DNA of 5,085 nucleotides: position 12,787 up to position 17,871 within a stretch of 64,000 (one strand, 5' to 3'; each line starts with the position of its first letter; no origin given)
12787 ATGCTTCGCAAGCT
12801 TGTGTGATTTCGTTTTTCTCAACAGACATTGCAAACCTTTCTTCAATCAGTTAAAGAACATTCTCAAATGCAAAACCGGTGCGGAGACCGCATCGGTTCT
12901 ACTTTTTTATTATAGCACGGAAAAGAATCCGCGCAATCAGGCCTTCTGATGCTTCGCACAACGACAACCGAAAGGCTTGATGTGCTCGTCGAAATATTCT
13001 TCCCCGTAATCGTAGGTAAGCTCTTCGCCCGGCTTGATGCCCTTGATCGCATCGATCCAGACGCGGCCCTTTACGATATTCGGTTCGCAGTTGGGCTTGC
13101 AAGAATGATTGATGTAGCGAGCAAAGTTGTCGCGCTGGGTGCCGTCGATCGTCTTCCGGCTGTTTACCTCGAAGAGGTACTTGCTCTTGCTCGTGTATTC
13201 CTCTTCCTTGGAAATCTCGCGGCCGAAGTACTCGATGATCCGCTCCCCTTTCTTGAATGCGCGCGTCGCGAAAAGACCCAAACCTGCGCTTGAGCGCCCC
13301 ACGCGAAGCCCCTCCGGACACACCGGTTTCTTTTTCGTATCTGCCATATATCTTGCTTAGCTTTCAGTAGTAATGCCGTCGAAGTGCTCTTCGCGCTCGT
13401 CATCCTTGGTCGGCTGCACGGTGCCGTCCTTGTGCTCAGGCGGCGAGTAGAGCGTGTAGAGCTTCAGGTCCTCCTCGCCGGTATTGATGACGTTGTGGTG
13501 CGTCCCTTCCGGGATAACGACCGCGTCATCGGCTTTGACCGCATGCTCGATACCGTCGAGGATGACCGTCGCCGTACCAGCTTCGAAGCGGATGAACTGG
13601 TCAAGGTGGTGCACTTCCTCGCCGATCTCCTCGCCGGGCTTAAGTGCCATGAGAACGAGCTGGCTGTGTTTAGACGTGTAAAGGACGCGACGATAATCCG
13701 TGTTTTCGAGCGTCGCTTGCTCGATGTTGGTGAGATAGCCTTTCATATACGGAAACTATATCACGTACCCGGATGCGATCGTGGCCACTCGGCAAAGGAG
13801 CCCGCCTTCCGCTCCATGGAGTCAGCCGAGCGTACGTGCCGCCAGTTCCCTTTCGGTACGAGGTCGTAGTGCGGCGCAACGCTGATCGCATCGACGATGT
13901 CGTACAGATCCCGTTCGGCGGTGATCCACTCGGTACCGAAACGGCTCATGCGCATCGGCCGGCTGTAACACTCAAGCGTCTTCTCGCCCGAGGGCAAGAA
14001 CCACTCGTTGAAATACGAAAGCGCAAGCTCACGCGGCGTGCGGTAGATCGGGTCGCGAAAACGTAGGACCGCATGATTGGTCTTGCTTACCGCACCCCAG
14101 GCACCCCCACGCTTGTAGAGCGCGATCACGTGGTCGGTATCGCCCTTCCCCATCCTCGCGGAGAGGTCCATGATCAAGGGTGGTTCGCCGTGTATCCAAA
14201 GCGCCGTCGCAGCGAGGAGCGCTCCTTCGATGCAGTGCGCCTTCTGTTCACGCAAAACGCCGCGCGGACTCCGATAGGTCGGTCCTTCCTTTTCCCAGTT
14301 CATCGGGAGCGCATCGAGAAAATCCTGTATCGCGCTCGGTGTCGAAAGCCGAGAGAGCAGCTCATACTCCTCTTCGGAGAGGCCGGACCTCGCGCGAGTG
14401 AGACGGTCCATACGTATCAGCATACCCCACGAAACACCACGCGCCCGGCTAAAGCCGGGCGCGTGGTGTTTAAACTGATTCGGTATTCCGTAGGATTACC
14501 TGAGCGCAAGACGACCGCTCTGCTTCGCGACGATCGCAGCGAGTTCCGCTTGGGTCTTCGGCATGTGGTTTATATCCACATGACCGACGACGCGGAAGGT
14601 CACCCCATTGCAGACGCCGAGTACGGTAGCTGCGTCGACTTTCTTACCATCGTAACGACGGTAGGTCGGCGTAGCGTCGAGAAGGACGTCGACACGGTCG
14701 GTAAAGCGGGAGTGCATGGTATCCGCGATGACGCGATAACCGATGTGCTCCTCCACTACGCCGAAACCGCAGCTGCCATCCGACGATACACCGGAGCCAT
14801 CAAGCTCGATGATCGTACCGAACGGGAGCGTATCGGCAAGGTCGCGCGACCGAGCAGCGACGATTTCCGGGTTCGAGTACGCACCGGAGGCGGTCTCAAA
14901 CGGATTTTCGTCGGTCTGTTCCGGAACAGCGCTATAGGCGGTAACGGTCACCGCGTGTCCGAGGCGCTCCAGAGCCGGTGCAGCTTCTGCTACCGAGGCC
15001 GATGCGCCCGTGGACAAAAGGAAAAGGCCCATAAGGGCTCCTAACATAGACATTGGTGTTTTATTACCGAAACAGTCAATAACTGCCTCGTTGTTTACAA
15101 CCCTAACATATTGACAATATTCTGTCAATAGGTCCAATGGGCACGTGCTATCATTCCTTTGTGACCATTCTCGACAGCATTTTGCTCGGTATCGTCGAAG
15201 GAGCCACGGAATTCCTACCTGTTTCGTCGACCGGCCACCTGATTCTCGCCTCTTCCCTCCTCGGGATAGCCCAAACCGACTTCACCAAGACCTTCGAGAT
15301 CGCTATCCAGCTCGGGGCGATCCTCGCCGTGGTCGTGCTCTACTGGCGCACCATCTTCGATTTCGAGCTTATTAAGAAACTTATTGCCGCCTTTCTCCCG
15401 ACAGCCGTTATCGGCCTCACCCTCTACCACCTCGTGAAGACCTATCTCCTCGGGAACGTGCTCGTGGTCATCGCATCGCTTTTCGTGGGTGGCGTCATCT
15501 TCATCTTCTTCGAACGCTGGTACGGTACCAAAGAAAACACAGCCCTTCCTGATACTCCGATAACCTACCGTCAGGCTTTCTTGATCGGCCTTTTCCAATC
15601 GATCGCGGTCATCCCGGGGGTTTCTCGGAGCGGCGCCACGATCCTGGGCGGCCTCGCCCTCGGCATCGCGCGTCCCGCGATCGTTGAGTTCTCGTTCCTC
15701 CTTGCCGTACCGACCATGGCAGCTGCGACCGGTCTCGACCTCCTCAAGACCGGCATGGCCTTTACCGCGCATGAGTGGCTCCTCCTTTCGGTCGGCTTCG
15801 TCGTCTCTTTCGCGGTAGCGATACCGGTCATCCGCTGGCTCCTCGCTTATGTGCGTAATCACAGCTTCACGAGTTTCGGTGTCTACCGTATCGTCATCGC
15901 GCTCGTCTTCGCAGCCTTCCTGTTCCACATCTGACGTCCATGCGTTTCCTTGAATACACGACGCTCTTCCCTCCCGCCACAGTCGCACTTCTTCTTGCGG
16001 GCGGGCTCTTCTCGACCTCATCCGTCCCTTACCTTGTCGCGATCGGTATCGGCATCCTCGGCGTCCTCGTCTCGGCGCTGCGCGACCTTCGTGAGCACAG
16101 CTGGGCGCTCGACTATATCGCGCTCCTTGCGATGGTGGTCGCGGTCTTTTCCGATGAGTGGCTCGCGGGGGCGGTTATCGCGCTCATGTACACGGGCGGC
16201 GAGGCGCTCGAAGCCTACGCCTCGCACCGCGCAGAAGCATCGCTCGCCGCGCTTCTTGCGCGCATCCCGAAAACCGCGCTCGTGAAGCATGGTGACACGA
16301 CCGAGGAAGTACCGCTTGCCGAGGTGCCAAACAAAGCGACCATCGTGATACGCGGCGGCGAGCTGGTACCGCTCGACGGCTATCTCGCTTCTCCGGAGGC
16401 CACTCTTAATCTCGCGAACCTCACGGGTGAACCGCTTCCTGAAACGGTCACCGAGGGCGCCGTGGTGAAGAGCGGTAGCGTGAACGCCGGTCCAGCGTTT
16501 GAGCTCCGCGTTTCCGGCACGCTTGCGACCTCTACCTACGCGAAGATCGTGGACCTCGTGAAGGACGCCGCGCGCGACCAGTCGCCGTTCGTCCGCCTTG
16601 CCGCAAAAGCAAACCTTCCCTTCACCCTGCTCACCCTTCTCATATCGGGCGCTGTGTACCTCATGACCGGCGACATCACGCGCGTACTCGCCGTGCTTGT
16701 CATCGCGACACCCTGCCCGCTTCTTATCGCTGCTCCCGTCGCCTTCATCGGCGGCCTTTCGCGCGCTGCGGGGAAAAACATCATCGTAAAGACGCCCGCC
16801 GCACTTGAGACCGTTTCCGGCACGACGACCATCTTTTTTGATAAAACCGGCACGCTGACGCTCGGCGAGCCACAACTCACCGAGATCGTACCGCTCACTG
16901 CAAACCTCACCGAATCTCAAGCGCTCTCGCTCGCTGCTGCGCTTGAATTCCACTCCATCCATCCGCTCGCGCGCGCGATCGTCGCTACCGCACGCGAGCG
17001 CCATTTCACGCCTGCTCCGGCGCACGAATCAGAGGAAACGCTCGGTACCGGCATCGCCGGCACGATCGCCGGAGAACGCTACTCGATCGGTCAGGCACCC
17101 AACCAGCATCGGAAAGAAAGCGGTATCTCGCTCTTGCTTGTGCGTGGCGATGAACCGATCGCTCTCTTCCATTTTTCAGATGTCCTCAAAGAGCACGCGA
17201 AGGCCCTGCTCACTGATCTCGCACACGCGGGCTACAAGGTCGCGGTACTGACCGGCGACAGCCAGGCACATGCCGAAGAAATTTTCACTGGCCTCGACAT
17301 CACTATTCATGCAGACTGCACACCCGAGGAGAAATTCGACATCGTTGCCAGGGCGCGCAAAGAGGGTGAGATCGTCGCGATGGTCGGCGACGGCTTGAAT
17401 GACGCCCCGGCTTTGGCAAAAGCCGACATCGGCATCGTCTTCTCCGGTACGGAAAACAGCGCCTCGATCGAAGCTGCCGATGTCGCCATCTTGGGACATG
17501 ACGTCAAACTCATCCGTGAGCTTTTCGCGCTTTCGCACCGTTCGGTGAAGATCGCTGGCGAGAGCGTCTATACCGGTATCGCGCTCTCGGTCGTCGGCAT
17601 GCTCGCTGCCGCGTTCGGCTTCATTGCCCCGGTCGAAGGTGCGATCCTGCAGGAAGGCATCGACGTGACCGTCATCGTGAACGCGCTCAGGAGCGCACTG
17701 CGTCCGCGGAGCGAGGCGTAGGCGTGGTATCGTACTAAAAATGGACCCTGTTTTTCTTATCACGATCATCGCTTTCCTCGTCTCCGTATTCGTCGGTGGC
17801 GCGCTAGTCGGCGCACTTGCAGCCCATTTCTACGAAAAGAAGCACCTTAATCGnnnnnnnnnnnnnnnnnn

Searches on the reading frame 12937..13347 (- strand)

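Call 101: search_protein_families(library=pfam, proteins=[window:12937-13347:-], max_evalue=0.0001)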
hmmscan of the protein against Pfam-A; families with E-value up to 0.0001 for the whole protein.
window:12937-13347:- (136 aa): 2 families
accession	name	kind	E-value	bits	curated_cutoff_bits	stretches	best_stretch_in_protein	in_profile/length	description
PF00856.33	SET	-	2.9e-25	89.2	22.4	1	22-115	1-105/105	SET domain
PF21549.2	PRDM2_PR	-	5.5e-05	23.3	27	1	19-121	9-119/123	PR domain zinc finger protein 2, PR domain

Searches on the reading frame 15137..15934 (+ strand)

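Call 59: search_protein_families(library=pfam, proteins=[window:15137-15934:+], max_evalue=0.001)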
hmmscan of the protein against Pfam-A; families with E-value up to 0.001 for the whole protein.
window:15137-15934:+ (265 aa): 1 family
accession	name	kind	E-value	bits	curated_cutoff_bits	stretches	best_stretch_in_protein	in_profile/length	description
PF02673.24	BacA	-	2.3e-73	247.5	33.4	1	15-257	2-257/257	Bacitracin resistance protein BacA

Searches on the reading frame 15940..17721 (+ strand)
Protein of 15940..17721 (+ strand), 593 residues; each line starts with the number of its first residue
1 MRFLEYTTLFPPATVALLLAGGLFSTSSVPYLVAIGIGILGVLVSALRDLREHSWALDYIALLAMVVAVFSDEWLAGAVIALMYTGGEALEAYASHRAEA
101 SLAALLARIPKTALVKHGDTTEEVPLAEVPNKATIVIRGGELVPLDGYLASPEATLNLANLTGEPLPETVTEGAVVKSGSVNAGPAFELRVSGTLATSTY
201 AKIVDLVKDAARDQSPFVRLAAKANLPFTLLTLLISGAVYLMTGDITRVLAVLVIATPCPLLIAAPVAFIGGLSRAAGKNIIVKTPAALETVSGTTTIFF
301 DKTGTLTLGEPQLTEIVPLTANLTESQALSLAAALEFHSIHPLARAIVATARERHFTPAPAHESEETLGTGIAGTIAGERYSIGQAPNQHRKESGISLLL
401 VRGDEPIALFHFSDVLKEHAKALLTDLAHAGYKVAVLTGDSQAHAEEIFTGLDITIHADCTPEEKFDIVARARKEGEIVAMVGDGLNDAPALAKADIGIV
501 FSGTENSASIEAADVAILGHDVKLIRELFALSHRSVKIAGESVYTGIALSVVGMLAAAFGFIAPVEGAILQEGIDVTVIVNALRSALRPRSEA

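Call 59: search_protein_families(library=pfam, proteins=[window:15940-17721:+], max_evalue=0.001)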
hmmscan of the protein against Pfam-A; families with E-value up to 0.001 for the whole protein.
window:15940-17721:+ (593 aa): 2 families
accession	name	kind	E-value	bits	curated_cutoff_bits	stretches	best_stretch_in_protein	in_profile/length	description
PF00122.25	E1-E2_ATPase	-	6.3e-33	114.3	28.1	1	109-278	3-180/181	E1-E2 ATPase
PF00702.32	Hydrolase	-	3.2e-29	103.1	26.4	1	296-496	2-191/191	haloacid dehalogenase-like hydrolase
